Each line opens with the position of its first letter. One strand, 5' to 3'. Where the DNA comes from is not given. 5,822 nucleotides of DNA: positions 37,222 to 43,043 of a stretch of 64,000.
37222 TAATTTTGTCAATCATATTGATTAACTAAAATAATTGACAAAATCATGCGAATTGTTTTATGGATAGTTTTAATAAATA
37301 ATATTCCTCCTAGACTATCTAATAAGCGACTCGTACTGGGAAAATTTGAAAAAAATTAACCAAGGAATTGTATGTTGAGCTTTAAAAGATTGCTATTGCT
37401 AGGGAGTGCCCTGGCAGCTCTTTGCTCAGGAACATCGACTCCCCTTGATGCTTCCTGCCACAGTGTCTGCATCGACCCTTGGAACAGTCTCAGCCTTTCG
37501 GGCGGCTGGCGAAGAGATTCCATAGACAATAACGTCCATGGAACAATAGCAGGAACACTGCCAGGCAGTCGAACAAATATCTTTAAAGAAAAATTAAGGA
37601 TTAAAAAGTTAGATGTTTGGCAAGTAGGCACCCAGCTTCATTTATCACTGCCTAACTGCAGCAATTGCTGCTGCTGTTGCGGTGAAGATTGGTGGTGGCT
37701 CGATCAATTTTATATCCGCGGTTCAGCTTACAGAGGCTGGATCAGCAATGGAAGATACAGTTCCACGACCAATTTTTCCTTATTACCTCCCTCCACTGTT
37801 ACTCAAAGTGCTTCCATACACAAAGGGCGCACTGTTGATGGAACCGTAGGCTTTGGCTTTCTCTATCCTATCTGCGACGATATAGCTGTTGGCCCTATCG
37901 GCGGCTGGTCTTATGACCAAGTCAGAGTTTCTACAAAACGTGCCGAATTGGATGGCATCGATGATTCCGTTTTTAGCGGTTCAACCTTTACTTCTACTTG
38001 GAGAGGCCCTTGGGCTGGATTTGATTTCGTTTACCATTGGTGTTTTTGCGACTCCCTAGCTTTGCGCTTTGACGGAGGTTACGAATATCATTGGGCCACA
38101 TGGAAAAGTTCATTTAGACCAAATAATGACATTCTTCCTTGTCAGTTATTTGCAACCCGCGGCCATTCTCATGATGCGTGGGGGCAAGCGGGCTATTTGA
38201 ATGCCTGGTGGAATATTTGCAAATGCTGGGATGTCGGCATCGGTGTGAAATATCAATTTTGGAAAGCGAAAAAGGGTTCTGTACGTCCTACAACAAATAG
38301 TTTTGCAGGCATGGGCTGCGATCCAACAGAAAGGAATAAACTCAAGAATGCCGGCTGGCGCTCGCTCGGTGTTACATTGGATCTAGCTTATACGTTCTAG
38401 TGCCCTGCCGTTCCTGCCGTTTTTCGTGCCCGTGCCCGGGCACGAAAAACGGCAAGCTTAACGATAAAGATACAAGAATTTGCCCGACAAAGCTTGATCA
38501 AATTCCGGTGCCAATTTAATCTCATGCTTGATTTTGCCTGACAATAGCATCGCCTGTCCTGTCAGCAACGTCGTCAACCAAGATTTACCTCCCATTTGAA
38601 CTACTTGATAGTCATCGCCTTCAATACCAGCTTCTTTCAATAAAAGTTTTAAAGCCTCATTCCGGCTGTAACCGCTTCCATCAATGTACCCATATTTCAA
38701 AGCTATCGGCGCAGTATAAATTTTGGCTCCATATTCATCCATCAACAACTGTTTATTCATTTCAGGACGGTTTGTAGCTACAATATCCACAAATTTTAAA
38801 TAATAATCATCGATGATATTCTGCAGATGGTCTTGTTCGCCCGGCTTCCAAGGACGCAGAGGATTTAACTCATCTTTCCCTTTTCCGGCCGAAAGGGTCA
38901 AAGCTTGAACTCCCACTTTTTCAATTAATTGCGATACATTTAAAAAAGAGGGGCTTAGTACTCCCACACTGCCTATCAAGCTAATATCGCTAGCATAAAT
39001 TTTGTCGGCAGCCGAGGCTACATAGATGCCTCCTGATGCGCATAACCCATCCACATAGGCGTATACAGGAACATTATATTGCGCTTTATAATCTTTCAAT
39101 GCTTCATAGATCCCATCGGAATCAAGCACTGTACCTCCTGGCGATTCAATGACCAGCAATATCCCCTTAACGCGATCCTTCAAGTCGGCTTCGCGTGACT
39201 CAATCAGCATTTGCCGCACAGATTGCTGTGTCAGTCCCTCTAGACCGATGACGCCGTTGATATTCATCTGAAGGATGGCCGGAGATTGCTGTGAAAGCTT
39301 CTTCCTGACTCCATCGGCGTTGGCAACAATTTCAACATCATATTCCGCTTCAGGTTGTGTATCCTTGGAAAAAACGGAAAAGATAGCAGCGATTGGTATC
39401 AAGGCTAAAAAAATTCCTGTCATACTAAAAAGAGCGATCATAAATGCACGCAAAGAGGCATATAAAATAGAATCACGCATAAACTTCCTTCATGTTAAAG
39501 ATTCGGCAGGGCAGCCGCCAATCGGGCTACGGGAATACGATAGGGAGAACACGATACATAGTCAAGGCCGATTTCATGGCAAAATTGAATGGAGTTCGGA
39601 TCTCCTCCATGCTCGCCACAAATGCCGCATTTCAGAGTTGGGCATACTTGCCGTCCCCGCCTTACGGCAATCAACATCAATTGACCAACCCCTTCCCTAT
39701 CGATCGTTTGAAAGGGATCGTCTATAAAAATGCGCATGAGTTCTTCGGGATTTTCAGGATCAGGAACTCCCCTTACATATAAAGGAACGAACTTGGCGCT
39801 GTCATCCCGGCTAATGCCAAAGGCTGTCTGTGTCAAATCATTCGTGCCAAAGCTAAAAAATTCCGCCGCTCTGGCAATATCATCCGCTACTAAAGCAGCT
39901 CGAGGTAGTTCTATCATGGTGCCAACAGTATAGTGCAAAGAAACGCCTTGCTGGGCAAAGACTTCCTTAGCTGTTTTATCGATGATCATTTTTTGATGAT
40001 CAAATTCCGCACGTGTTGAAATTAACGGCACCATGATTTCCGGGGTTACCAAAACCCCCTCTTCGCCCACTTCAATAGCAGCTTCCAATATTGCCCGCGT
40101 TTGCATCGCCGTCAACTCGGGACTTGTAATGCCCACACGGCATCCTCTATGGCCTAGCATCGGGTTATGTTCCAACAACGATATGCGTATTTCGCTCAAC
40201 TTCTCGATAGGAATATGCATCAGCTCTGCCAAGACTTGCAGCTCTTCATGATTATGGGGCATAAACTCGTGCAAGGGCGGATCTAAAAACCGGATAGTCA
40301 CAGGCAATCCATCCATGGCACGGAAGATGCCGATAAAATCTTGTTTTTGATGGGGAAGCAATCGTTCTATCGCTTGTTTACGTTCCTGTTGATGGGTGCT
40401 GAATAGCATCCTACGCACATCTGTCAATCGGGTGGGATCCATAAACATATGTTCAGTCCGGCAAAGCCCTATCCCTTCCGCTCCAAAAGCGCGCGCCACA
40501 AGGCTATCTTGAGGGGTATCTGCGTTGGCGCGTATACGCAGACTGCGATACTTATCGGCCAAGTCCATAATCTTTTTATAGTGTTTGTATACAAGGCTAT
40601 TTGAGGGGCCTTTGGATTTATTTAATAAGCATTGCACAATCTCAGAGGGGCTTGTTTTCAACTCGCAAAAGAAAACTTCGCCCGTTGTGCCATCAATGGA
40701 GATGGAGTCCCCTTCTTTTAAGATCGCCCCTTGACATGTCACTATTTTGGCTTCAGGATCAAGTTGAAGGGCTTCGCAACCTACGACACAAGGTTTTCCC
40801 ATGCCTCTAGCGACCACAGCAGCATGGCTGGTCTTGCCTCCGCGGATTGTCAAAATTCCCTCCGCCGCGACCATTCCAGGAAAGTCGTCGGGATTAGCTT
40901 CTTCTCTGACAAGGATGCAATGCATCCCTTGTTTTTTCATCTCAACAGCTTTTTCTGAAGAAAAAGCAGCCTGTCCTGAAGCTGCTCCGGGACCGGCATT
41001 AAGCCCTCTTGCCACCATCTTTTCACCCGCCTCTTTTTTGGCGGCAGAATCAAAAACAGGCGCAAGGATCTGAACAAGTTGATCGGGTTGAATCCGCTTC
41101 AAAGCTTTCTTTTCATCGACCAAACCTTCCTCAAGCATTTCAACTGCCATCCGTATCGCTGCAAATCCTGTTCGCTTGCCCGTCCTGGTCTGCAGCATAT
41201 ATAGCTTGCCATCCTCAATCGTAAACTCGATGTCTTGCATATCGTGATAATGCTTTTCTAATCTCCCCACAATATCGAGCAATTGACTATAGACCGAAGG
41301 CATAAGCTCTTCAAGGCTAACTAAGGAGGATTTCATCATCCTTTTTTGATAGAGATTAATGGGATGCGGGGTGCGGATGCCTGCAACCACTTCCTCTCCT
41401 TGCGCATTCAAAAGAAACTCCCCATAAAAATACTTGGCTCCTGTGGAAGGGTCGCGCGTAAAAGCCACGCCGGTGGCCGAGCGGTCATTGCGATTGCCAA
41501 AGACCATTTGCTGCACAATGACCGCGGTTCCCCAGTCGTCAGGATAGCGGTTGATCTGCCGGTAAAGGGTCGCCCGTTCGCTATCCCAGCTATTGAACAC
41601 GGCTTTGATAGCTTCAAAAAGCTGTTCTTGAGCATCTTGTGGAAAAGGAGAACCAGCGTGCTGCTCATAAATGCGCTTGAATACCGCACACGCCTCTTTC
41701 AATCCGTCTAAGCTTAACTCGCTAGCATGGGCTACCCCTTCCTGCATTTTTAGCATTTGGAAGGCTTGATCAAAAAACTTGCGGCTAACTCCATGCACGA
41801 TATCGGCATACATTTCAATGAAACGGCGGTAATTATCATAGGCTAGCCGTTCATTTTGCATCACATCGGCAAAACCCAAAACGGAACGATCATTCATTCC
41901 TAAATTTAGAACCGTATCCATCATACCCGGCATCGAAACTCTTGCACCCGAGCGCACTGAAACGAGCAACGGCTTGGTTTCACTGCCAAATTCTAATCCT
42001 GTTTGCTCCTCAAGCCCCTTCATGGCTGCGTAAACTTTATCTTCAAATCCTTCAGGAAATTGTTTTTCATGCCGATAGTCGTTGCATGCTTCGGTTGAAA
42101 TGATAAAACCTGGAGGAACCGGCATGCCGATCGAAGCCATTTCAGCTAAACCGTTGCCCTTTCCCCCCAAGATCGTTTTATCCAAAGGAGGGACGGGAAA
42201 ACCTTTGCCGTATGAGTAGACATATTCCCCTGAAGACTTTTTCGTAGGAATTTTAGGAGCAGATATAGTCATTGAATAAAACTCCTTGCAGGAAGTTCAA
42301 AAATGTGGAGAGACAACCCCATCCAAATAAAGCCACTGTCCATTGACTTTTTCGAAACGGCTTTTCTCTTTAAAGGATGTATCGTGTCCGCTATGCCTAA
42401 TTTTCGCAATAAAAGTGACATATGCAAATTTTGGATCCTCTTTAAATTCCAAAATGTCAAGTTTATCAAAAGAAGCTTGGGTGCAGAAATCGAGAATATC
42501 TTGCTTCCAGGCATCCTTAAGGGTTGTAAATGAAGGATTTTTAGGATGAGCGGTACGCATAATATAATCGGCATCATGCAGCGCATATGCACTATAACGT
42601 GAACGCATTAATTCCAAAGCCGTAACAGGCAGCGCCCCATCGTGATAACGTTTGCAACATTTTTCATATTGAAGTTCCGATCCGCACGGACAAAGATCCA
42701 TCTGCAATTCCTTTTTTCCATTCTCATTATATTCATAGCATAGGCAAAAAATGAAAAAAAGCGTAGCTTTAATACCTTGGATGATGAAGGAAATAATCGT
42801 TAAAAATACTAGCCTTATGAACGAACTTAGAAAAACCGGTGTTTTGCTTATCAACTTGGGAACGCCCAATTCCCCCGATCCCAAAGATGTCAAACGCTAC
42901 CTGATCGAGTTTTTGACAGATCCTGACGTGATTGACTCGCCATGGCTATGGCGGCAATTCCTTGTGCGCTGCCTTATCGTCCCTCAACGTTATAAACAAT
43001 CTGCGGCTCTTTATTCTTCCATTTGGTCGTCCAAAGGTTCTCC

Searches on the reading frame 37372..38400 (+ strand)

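Call 73: search_protein_families(library=pfam, proteins=[window:37372-38400:+], max_evalue=0.0001)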
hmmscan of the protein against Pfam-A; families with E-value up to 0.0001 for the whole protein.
window:37372-38400:+ (342 aa): 1 family
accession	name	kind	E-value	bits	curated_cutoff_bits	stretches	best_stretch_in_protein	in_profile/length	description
PF17251.8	Pom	-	8e-34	117.7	22.4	1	43-342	3-285/285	Protochlamydia outer membrane protein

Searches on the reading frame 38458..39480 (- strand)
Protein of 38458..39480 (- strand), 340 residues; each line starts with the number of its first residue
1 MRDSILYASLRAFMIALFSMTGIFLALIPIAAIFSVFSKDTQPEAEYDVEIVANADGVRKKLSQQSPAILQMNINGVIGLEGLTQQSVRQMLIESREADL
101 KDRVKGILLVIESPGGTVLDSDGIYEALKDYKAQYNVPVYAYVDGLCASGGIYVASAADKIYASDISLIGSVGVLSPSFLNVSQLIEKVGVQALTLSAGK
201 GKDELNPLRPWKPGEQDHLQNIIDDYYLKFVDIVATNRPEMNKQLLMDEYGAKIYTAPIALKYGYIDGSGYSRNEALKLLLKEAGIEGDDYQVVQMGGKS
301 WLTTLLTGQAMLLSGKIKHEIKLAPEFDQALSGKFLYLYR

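Call 73: search_protein_families(library=pfam, proteins=[window:38458-39480:-], max_evalue=0.0001)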
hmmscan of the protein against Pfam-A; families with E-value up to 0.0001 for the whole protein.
window:38458-39480:- (340 aa): 4 families
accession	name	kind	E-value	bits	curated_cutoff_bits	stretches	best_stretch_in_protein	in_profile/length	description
PF01343.23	Peptidase_S49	-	1.4e-30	106.8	24.9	1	134-281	4-148/154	Peptidase family S49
PF25145.1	NfeD1b_N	-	4.3e-08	33.4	40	1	80-175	7-98/189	NfeD1b, N-terminal domain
PF01972.22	SDH_protease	-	3.8e-07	29.9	31.3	1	104-172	91-155/286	ClpP-like SDH-type serine proteinase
PF00574.28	CLP_protease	-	3.3e-06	27.5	20.2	1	86-160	32-98/182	Clp protease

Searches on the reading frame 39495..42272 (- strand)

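Call 17: search_protein_families(library=pfam, proteins=[window:39495-42272:-], max_evalue=0.00001)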
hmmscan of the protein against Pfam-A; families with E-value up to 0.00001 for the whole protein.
window:39495-42272:- (925 aa): 3 families
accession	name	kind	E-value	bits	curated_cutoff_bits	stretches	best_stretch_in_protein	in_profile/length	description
PF02896.24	PEP-utilizers_C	-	5.3e-79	265.9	22.8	1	566-920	8-288/293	PEP-utilising enzyme, PEP-binding domain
PF01326.24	PPDK_N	-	4.3e-52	177.9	27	3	69-311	74-226/328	Pyruvate phosphate dikinase, AMP/ATP-binding domain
PF00391.29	PEP-utilizers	-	1.5e-23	82.6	23.1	1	452-531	5-72/72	PEP-utilising enzyme, mobile domain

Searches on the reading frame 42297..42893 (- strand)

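Call 73: search_protein_families(library=pfam, proteins=[window:42297-42893:-], max_evalue=0.0001)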
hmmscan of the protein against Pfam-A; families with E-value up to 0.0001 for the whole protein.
window:42297-42893:- (198 aa): 2 families
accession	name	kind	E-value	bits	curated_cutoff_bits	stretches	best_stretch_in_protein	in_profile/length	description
PF17775.7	YchJ_M-like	-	4.8e-27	95.1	22.7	1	91-192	1-99/99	YchJ, middle NTF2-like domain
PF02810.21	SEC-C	-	5.8e-05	23.3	20.4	0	66-81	3-18/19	SEC-C motif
